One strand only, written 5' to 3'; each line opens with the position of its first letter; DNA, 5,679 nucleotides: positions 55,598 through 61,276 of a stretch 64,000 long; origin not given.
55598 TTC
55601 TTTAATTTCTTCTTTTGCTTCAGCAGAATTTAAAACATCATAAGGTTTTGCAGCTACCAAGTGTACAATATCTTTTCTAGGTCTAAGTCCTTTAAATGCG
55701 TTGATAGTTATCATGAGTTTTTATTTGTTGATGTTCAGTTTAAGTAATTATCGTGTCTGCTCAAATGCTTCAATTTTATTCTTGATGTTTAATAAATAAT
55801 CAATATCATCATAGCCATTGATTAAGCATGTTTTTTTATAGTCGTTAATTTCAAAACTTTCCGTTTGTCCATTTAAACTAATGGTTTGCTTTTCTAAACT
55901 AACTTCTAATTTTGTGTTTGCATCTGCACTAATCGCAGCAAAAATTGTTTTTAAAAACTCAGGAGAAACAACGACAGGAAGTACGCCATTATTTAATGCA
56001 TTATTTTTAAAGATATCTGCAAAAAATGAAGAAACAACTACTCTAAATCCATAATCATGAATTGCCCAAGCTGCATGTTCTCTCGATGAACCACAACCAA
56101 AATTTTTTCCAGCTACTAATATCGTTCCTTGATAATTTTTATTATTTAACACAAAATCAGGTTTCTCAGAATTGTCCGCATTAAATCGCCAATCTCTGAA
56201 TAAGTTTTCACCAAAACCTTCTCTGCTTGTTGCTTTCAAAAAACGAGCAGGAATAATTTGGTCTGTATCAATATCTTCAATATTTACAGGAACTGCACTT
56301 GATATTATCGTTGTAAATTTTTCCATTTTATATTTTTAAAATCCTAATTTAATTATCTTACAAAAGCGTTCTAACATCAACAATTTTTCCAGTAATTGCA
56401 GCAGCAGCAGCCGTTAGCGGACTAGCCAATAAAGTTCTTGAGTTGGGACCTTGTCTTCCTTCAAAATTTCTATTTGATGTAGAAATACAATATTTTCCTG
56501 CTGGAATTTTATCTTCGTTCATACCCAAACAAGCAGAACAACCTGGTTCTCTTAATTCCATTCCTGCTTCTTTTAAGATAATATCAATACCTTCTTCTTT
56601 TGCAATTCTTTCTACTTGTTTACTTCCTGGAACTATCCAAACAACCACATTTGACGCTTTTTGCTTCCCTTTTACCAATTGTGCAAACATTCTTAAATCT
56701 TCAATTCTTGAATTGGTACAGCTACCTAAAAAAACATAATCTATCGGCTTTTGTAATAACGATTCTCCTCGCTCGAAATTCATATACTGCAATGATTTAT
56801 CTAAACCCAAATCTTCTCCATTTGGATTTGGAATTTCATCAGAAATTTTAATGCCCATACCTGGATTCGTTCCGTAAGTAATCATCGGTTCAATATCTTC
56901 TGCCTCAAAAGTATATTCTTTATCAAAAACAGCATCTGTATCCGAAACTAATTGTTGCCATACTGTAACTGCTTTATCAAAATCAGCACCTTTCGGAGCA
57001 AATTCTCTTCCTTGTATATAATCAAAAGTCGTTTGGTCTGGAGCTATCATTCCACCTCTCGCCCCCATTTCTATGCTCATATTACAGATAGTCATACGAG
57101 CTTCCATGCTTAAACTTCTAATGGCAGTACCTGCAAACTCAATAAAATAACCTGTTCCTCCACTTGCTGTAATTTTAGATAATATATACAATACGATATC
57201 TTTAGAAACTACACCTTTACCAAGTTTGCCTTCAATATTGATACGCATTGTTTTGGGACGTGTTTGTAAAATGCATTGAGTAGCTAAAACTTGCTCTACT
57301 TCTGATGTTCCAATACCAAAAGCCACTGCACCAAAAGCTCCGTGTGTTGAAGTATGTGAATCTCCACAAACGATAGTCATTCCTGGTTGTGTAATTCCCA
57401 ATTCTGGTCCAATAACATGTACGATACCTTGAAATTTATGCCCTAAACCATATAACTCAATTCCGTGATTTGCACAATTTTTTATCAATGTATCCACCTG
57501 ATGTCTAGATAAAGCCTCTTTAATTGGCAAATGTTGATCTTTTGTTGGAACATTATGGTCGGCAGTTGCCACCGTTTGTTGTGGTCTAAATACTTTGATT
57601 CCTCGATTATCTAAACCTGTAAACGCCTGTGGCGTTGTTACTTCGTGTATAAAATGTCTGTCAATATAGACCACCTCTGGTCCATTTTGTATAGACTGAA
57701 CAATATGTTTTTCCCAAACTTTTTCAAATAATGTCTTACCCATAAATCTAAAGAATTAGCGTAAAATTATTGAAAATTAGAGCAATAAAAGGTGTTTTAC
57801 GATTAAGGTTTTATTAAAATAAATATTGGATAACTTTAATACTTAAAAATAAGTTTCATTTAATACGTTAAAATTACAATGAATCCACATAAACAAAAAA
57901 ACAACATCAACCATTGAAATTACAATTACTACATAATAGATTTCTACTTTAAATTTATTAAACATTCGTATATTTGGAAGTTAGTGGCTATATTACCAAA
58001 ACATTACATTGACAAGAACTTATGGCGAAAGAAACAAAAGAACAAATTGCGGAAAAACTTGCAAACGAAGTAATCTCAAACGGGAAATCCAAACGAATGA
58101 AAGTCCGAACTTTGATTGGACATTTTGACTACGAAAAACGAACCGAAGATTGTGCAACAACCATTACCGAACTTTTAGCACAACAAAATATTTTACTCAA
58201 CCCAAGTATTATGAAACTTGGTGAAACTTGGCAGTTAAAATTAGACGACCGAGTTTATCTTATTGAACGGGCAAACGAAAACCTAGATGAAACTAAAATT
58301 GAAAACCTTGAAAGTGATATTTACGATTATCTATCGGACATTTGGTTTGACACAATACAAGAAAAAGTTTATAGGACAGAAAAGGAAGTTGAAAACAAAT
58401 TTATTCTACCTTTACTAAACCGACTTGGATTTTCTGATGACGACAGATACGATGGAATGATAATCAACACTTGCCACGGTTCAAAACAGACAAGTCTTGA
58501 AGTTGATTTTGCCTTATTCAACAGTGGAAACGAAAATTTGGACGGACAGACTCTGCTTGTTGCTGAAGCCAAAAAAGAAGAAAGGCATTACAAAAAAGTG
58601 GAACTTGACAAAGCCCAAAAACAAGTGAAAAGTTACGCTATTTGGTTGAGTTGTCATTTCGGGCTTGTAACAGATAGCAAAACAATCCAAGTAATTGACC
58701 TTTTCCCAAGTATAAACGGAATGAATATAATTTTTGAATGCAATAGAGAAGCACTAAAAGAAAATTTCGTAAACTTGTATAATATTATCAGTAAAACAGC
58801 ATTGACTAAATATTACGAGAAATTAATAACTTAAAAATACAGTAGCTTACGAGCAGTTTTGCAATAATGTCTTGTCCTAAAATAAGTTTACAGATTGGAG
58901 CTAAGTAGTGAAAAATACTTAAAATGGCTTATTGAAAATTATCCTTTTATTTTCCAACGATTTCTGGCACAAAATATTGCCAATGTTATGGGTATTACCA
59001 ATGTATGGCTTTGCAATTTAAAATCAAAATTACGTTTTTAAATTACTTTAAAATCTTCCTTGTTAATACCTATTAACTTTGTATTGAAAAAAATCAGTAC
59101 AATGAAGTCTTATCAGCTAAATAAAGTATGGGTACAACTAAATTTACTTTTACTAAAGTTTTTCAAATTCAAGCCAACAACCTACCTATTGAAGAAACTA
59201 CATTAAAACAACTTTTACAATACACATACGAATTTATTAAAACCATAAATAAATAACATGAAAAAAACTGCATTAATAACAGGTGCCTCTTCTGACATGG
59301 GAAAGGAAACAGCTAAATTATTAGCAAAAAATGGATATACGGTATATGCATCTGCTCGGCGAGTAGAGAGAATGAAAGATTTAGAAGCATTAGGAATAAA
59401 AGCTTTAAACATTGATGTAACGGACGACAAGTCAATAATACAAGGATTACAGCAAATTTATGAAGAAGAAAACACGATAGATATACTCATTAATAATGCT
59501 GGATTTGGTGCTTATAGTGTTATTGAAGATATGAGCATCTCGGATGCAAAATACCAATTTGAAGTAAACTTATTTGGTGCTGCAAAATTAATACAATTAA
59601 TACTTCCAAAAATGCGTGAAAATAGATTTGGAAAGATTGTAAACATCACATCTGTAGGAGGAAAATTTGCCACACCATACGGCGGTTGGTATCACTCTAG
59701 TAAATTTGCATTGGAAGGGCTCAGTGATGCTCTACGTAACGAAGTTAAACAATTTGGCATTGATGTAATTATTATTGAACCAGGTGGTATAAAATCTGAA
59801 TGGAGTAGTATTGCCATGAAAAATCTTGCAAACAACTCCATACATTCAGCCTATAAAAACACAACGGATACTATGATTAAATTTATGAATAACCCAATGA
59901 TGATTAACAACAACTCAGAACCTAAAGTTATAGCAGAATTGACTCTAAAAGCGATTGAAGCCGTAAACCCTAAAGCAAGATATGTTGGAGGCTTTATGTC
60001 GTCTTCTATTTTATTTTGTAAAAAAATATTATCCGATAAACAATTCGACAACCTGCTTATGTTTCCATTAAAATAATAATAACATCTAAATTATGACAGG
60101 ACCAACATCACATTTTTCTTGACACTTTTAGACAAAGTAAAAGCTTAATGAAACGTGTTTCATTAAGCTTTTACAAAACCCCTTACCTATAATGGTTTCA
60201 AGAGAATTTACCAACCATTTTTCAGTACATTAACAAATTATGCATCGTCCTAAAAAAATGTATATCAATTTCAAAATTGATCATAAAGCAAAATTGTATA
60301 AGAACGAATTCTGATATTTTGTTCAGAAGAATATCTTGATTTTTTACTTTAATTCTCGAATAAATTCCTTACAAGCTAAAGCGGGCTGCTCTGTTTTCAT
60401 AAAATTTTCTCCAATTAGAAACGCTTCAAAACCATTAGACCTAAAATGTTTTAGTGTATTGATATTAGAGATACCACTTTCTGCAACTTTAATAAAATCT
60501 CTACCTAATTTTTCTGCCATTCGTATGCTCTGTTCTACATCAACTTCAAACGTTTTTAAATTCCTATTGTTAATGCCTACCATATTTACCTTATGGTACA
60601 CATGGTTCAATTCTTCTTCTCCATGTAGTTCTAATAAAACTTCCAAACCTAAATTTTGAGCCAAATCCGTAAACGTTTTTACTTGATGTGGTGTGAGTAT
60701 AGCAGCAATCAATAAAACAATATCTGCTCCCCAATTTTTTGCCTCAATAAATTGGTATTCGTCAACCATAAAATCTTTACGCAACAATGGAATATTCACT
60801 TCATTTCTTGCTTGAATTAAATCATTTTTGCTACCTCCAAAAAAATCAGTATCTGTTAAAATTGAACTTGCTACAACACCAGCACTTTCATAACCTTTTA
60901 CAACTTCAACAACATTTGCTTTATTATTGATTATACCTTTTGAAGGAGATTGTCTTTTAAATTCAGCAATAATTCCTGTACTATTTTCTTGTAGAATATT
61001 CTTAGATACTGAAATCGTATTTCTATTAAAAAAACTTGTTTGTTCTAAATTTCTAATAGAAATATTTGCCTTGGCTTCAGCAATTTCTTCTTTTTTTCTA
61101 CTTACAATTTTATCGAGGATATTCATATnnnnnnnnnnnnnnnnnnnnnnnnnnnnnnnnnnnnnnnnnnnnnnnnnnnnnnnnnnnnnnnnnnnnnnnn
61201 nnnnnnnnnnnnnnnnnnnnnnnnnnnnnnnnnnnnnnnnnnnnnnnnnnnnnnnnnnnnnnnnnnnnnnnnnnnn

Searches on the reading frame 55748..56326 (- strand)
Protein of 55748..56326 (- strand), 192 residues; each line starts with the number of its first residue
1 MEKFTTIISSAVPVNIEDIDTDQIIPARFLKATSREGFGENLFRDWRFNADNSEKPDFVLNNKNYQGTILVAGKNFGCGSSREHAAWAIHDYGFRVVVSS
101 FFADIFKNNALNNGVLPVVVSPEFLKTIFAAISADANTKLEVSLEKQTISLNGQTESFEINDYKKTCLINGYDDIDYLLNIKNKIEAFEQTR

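Call 72: search_protein_families(library=ncbifam, proteins=[window:55748-56326:-], max_evalue=0.00001)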
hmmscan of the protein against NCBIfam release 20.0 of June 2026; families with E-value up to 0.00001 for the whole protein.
window:55748-56326:- (192 aa): 15 families
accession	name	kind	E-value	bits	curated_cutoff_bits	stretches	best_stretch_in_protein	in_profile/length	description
NF002458.0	PRK01641.1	subfamily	2.9e-77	258.8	167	1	1-191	1-192/202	3-isopropylmalate dehydratase small subunit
TIGR00171.1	leuD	equivalog_domain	4.4e-60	202.8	116.25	1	1-185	1-188/188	3-isopropylmalate dehydratase small subunit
TIGR02087.1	LEUD_arch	subfamily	1.9e-25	89.5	108.95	1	17-163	8-137/157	LeuD/DmdB family oxidoreductase small subunit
NF040625.1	HacB2_Meth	equivalog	6.3e-24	84.3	230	1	16-168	12-144/161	homoaconitase small subunit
TIGR02084.1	leud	equivalog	6.6e-24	84.3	245.85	1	17-165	8-139/156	3-isopropylmalate dehydratase small subunit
NF040604.2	HacB_Meth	equivalog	2.6e-23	82.7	230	1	11-154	6-132/159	homoaconitase small subunit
NF010629.0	PRK14023.1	equivalog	4.8e-16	59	229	1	17-123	9-105/166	homoaconitate hydratase small subunit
NF005558.0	PRK07229.1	equivalog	2.1e-14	53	612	1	13-122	475-580/647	aconitate hydratase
TIGR00139.1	h_aconitase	equivalog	1e-12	47.3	529.9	1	56-120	571-635/709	homoaconitase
TIGR01342.1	acon_putative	hypoth_equivalog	1.3e-12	46.8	719.15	1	16-121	477-582/655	putative aconitate hydratase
NF006757.0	PRK09277.1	subfamily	7.5e-10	37.1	686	1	63-178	754-871/888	aconitate hydratase AcnA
NF009520.0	PRK12881.1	subfamily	6.8e-09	34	905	1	64-175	760-874/893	aconitate hydratase AcnA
TIGR01341.1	aconitase_1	equivalog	1e-08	33.4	945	1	63-121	745-803/876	aconitate hydratase AcnA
TIGR01340.1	aconitase_mito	equivalog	1.1e-07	30.6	825.35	1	49-123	604-679/745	aconitate hydratase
TIGR02333.1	2met_isocit_dHY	equivalog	5.1e-06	24.7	1419.85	1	65-126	730-791/858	Fe/S-dependent 2-methylisocitrate dehydratase AcnD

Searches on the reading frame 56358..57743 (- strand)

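Call 72: search_protein_families(library=ncbifam, proteins=[window:56358-57743:-], max_evalue=0.00001)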
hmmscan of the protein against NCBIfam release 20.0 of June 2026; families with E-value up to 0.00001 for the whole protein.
window:56358-57743:- (461 aa): 19 families
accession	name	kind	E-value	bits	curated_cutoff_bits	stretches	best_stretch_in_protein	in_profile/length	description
NF004016.0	PRK05478.1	subfamily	2.5e-222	738.5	510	1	1-460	2-466/468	3-isopropylmalate dehydratase large subunit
TIGR00170.1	leuC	equivalog_domain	3e-200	665.7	560.25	1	1-459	1-465/466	3-isopropylmalate dehydratase large subunit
NF009116.0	PRK12466.1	subfamily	8e-199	661.1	531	1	2-460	4-468/472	3-isopropylmalate dehydratase large subunit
NF001614.1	PRK00402.1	subfamily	1.4e-107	360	385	2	3-301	1-283/415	aconitase/3-isopropylmalate dehydratase large subunit family protein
TIGR01343.1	hacA_fam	subfamily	3e-98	329.1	385.7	2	4-301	1-280/412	homoaconitate hydratase family protein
TIGR02086.1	IPMI_arch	subfamily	2.7e-89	299.7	410.15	2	3-295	1-272/411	3-isopropylmalate dehydratase/homoaconitate hydratase family large subunit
NF040615.1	HacA_Meth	equivalog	9.2e-82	275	550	2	4-294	2-280/419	homoaconitase large subunit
NF005558.0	PRK07229.1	equivalog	1.2e-77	261.9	612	1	1-459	1-414/647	aconitate hydratase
TIGR02083.1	LEU2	equivalog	1.2e-74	251.8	610.65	2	6-301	4-283/419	3-isopropylmalate dehydratase large subunit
TIGR01342.1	acon_putative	hypoth_equivalog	1.4e-56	192.1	719.15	2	4-294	1-272/655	putative aconitate hydratase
TIGR01340.1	aconitase_mito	equivalog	1e-42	146.4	825.35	1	69-454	100-472/745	aconitate hydratase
TIGR00139.1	h_aconitase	equivalog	6.3e-41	140.5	529.9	2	31-247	36-244/709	homoaconitase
NF006757.0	PRK09277.1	subfamily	4.1e-36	124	686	1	123-454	206-558/888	aconitate hydratase AcnA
NF009520.0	PRK12881.1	subfamily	3.3e-34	117.7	905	1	123-454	206-559/893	aconitate hydratase AcnA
TIGR01341.1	aconitase_1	equivalog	2.3e-31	108.3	945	1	123-454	190-549/876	aconitate hydratase AcnA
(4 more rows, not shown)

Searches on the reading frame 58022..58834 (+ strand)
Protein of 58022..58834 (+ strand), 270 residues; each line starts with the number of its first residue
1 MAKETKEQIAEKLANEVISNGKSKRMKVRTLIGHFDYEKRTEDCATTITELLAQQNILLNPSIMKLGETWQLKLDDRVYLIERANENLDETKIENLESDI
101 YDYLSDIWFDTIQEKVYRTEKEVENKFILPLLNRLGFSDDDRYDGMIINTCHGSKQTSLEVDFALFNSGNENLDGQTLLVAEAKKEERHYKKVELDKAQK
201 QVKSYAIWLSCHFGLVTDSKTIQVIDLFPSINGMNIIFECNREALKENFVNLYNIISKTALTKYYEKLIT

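Call 3: search_protein_families(library=pfam, proteins=[window:58022-58834:+], max_evalue=0.1)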
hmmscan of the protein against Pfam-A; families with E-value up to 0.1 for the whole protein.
window:58022-58834:+ (270 aa): 2 families
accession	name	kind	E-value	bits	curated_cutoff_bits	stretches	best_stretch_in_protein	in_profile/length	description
PF04313.20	HSDR_N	-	7.5e-05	23.1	25.1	0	157-225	124-190/198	Type I restriction enzyme R protein N terminus (HSDR_N)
PF13588.12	HSDR_N_2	-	0.00016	22.1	25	1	153-227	31-96/110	Type I restriction enzyme R protein N terminus (HSDR_N)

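Call 72: search_protein_families(library=ncbifam, proteins=[window:58022-58834:+], max_evalue=0.00001)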
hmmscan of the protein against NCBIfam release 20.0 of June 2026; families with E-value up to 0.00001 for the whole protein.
window:58022-58834:+ (270 aa): 0 families

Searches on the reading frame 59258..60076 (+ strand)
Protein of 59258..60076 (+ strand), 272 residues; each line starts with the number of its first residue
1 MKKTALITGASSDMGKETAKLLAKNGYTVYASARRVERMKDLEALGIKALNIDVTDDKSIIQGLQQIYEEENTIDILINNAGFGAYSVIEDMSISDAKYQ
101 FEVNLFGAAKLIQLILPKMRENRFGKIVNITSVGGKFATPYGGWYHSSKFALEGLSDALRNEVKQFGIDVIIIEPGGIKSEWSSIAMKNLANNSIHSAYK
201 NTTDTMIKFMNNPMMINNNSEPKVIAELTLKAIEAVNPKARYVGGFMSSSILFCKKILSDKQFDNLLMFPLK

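Call 3: search_protein_families(library=pfam, proteins=[window:59258-60076:+], max_evalue=0.1)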
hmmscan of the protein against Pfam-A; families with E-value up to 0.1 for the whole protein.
window:59258-60076:+ (272 aa): 10 families
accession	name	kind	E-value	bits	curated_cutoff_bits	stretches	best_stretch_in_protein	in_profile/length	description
PF00106.31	adh_short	-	2.5e-44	151.6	26.6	1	3-182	1-186/195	short chain dehydrogenase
PF13561.12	adh_short_C2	-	6.9e-30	104.8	27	1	9-184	1-182/236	Enoyl-(Acyl carrier protein) reductase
PF08659.16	KR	-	1.8e-09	38.2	22.6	1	4-161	2-165/180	KR domain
PF13460.12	NAD_binding_10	-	2.1e-06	28.2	27.2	1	9-181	1-149/184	NAD(P)H-binding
PF01370.27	Epimerase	-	2.4e-06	27.6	20.9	1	5-132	1-115/240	NAD dependent epimerase/dehydratase family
PF16363.11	GDP_Man_Dehyd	-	0.00014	21.9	27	1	6-116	1-114/332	GDP-mannose 4,6 dehydratase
PF05368.20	NmrA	-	0.0002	21.5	27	1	1-66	1-69/298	NmrA-like family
PF08643.16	DUF1776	-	0.00027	20.9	25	1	76-181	96-202/294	Fungal family of unknown function (DUF1776)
PF04321.23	RmlD_sub_bind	-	0.0037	16.8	27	1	5-97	3-75/287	RmlD substrate binding domain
PF03446.21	NAD_binding_2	-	0.052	14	21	1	13-50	9-46/161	NAD binding domain of 6-phosphogluconate dehydrogenase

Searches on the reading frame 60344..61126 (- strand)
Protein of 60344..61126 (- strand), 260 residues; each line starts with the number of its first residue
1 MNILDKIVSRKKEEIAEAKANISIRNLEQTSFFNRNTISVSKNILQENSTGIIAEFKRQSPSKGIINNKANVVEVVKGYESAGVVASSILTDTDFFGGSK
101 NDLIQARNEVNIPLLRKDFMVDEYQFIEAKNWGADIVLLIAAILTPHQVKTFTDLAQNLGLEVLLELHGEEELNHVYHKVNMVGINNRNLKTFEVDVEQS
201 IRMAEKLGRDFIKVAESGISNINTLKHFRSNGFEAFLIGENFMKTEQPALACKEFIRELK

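Call 3: search_protein_families(library=pfam, proteins=[window:60344-61126:-], max_evalue=0.1)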
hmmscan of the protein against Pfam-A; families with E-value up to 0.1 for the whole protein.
window:60344-61126:- (260 aa): 1 family
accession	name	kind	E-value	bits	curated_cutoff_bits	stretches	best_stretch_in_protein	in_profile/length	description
PF00218.27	IGPS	-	1e-73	248.1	27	1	4-254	1-253/254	Indole-3-glycerol phosphate synthase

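Call 31: find_related_loci(query=window:60344-61126:-, collection=metagenome_contigs, flank=5000)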
Query window:60344-61126:- (260 aa) in metagenome_contigs; peptide patterns used: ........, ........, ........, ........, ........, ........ (x = any residue, [..] = any of these).
600 stretches matched a pattern (row limit reached: there are more); 495 encode a relative of the query (tblastn E <= 1e-3); the best 80 are kept; 80 distinct loci.
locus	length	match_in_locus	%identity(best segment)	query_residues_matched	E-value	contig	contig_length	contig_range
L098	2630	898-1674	85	1-259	6e-159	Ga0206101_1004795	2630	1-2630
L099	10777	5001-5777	69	1-259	9e-121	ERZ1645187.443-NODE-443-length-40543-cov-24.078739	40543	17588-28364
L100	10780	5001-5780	56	1-259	3e-95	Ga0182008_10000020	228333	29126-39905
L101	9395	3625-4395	56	1-259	2e-93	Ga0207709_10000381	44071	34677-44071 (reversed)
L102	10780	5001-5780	55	1-259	3e-93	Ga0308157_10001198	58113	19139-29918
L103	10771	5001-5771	58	1-259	3e-92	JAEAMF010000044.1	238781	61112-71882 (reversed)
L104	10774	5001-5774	55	1-260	1e-91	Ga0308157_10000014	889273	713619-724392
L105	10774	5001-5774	53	1-260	3e-91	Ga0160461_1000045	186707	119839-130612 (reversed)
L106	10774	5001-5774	53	1-260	9e-91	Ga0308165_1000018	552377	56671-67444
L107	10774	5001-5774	57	1-260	2e-90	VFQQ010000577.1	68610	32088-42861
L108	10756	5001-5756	57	1-254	3e-90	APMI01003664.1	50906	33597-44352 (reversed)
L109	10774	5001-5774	53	1-260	6e-90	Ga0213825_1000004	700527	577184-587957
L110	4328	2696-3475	54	1-259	6e-89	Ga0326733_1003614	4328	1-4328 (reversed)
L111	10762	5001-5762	55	1-256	1e-88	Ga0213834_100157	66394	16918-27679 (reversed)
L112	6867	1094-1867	53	1-260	2e-88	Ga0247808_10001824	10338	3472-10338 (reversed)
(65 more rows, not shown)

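Call 72: search_protein_families(library=ncbifam, proteins=[window:60344-61126:-], max_evalue=0.00001)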
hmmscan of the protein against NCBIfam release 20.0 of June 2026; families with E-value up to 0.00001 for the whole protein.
window:60344-61126:- (260 aa): 15 families
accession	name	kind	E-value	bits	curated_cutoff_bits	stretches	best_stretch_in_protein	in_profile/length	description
NF001377.0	PRK00278.2-4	equivalog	6.3e-85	284.5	260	1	1-257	1-257/259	indole-3-glycerol phosphate synthase TrpC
NF001373.0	PRK00278.1-6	equivalog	2.6e-79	266.1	317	1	2-255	3-260/263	indole-3-glycerol phosphate synthase TrpC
NF001370.0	PRK00278.1-2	equivalog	3.9e-68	229.6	348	1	2-257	3-262/266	indole-3-glycerol phosphate synthase TrpC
NF001378.0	PRK00278.2-5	equivalog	1.3e-67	227.8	360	1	3-256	2-259/263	indole-3-glycerol phosphate synthase TrpC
NF001372.0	PRK00278.1-4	subfamily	1.6e-64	217.8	370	1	2-257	30-293/295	indole-3-glycerol phosphate synthase TrpC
NF001371.0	PRK00278.1-3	equivalog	5.9e-64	215.9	307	1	1-253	2-249/255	indole-3-glycerol phosphate synthase TrpC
NF001369.0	PRK00278.1-1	equivalog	5.4e-63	212.6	329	1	1-256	3-258/271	indole-3-glycerol phosphate synthase TrpC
NF001375.0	PRK00278.2-2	equivalog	8.6e-62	208.8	360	1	3-258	1-250/255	indole-3-glycerol phosphate synthase TrpC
NF006945.0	PRK09427.1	equivalog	2.3e-58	197.9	380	1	2-256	8-258/461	bifunctional indole-3-glycerol-phosphate synthase TrpC/phosphoribosylanthranilate isomerase TrpF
NF001376.0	PRK00278.2-3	equivalog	1.4e-57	195.1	284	1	33-257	27-253/255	indole-3-glycerol phosphate synthase TrpC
NF010562.0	PRK13957.1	equivalog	2.9e-56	190.4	414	1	3-246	9-242/252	indole-3-glycerol-phosphate synthase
NF001374.0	PRK00278.2-1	equivalog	1.2e-53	182.1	258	1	26-247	20-242/249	indole-3-glycerol phosphate synthase TrpC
NF010375.0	PRK13802.1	equivalog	3.5e-49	167.5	1386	1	1-256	1-257/695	bifunctional indole-3-glycerol phosphate synthase/tryptophan synthase subunit beta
NF041303.1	Indglycph_syn_Halo_TrpC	equivalog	5.1e-39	134.1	380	1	46-246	43-240/250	indole-3-glycerol phosphate synthase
NF010646.0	PRK14045.1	equivalog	7.3e-06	25.5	550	0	123-232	59-172/329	1-aminocyclopropane-1-carboxylate deaminase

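Call 78: search_protein_families(library=pfam, proteins=[L099:2002-3402:+, L099:3420-3983:+, L099:6159-7568:-, L103:1873-3306:+, L103:3303-3896:+, L103:5866-6510:+, L103:6507-7694:+, L103:7840-8634:+], max_evalue=0.00001)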
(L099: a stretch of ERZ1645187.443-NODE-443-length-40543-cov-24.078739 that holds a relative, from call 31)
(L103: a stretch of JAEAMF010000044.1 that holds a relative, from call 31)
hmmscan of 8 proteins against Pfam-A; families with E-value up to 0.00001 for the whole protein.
L099:2002-3402:+ (466 aa): 2 families
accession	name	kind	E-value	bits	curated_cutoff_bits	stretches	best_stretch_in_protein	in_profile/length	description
PF00425.24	Chorismate_bind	-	3e-75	253.5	27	1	202-452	3-257/257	chorismate binding enzyme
PF04715.19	Anth_synt_I_N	-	4.2e-26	92.3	23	1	15-157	1-140/140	Anthranilate synthase component I, N terminal region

L099:3420-3983:+ (187 aa): 2 families
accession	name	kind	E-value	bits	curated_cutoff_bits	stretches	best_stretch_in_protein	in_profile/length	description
PF00117.34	GATase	-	4.7e-48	163.8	22.8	1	5-184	1-187/190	Glutamine amidotransferase class-I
PF07722.19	Peptidase_C26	-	6.3e-10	39.6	20.5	1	69-169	102-219/219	Peptidase C26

L099:6159-7568:- (469 aa): 1 family
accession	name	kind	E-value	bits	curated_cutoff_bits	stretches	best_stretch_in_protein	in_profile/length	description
PF18990.6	DUF5723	-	1.2e-26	94.8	26.8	1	42-413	1-366/376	Family of unknown function (DUF5723)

L103:1873-3306:+ (477 aa): 2 families
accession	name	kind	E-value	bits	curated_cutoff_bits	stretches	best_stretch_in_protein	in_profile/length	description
PF00425.24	Chorismate_bind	-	2.8e-77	260.2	27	1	212-463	2-257/257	chorismate binding enzyme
PF04715.19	Anth_synt_I_N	-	1.1e-22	81.3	23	1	23-171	1-140/140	Anthranilate synthase component I, N terminal region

L103:3303-3896:+ (197 aa): 2 families
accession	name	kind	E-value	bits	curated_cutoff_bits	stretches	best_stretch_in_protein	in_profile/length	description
PF00117.34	GATase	-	1.5e-49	168.7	22.8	1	4-186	1-187/190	Glutamine amidotransferase class-I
PF07722.19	Peptidase_C26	-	1.2e-09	38.7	20.5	1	71-171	104-219/219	Peptidase C26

L103:5866-6510:+ (214 aa): 1 family
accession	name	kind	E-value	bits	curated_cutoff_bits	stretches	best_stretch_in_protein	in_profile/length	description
PF00697.28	PRAI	-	6.7e-42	143.8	22.7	1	12-209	2-190/193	N-(5'phosphoribosyl)anthranilate (PRA) isomerase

L103:6507-7694:+ (395 aa): 1 family
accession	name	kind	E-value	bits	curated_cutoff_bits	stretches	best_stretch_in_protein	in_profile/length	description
PF00291.31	PALP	-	2e-46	159.1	35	1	59-380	6-295/295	Pyridoxal-phosphate dependent enzyme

L103:7840-8634:+ (264 aa): 1 family
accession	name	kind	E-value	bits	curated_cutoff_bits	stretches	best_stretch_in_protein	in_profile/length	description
PF02567.21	PhzC-PhzF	-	1.8e-51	175.8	27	1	10-251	1-273/281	Phenazine biosynthesis-like protein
